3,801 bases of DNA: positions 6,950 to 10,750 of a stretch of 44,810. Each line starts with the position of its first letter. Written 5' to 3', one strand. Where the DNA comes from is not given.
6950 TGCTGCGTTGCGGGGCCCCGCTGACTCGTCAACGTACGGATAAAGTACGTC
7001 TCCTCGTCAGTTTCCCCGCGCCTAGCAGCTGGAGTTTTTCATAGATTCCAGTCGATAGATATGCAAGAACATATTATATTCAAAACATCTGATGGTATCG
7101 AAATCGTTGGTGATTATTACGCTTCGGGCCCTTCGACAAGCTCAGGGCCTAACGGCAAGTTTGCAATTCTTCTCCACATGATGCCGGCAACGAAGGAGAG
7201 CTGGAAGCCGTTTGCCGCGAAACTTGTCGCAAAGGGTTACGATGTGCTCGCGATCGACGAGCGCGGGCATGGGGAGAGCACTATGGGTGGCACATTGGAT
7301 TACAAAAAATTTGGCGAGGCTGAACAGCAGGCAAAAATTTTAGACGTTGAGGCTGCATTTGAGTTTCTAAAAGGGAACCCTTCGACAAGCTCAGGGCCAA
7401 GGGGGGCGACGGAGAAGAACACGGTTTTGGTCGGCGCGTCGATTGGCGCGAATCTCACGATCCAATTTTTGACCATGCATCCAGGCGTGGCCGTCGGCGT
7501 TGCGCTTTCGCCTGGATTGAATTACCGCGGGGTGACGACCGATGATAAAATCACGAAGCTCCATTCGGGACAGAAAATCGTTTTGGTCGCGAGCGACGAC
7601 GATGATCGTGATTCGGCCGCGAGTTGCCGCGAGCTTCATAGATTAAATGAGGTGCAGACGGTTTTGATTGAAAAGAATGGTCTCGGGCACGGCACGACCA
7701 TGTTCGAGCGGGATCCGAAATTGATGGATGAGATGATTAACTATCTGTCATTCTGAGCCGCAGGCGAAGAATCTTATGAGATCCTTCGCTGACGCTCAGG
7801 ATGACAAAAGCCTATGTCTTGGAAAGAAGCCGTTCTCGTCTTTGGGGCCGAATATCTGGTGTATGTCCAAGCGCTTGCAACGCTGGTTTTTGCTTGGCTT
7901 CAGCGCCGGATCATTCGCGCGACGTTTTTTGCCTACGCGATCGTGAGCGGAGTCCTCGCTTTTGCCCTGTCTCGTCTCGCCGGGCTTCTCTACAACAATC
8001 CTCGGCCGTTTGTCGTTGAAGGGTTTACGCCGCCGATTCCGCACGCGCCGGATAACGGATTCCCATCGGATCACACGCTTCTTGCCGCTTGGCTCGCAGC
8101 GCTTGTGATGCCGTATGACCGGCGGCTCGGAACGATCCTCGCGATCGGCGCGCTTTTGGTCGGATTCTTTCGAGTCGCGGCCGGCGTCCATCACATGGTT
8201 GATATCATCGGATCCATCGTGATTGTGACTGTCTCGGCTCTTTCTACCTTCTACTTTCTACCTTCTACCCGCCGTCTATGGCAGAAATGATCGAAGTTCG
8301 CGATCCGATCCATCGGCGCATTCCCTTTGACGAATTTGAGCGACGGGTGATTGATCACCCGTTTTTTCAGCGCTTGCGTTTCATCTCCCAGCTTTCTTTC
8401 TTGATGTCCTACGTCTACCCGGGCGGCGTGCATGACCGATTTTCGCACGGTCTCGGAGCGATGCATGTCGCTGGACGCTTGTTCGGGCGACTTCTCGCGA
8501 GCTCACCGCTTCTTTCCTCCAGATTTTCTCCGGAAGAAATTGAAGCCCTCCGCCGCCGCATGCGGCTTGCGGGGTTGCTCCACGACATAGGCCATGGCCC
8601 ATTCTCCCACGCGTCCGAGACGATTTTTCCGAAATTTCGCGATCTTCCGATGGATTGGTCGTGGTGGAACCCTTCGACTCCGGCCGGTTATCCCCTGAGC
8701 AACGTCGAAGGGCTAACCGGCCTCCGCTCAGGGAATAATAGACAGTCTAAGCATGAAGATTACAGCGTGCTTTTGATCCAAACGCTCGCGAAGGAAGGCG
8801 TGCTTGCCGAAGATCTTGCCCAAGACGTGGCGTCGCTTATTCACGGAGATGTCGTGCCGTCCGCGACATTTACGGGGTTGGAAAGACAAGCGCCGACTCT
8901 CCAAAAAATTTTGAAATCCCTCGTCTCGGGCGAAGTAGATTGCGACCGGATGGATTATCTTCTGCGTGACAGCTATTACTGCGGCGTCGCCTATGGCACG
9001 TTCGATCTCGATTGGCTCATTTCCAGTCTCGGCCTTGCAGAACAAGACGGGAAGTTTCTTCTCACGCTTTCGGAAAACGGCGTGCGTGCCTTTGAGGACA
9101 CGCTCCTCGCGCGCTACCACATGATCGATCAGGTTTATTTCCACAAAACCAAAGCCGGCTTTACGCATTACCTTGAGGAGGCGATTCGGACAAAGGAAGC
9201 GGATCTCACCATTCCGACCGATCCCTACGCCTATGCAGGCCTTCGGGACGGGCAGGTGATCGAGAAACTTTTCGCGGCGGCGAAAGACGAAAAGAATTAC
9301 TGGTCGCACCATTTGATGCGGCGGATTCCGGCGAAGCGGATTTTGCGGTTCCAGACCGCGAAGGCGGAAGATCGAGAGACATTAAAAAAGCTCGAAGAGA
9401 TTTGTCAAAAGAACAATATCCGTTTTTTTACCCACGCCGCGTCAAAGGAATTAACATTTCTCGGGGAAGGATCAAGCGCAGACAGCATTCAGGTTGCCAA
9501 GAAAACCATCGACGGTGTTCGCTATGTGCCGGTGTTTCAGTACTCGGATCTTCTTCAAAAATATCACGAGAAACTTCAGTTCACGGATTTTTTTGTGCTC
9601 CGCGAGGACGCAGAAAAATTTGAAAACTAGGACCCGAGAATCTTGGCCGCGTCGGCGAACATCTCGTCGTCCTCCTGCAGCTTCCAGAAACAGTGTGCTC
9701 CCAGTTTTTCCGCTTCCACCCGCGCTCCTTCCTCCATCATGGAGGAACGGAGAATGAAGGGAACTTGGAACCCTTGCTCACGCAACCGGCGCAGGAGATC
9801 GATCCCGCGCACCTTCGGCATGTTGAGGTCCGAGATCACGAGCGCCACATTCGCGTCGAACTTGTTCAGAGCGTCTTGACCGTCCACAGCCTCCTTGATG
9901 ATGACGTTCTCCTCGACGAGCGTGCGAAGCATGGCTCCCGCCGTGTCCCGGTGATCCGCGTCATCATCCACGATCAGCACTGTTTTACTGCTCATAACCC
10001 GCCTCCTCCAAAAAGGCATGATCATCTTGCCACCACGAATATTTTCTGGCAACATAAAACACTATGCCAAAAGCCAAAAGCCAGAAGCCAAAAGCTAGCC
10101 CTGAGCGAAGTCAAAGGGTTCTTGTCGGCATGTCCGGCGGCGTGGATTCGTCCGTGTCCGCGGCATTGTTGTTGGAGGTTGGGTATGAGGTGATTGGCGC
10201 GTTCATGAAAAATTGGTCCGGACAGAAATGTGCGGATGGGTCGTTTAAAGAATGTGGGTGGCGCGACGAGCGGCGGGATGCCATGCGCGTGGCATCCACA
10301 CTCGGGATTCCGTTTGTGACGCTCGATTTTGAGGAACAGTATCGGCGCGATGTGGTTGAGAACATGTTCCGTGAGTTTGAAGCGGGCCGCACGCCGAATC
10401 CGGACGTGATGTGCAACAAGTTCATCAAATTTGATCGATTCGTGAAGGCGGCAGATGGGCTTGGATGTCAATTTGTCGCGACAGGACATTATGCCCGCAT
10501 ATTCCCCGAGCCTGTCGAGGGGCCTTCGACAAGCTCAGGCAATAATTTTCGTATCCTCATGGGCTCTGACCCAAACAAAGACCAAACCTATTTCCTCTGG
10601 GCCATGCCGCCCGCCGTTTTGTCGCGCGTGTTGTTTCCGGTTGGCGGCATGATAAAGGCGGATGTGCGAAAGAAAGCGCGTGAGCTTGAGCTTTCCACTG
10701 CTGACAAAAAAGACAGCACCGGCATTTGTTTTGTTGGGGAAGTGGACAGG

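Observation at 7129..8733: A short palindromic element inserted in-frame, always in the same frame, into several conserved genes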

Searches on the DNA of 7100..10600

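Call 84: search_rna_families(source=window, start=7100, end=10600, threshold=evalue, max_evalue=5)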
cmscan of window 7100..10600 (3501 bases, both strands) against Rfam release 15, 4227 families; matches with E-value up to 5: 0.
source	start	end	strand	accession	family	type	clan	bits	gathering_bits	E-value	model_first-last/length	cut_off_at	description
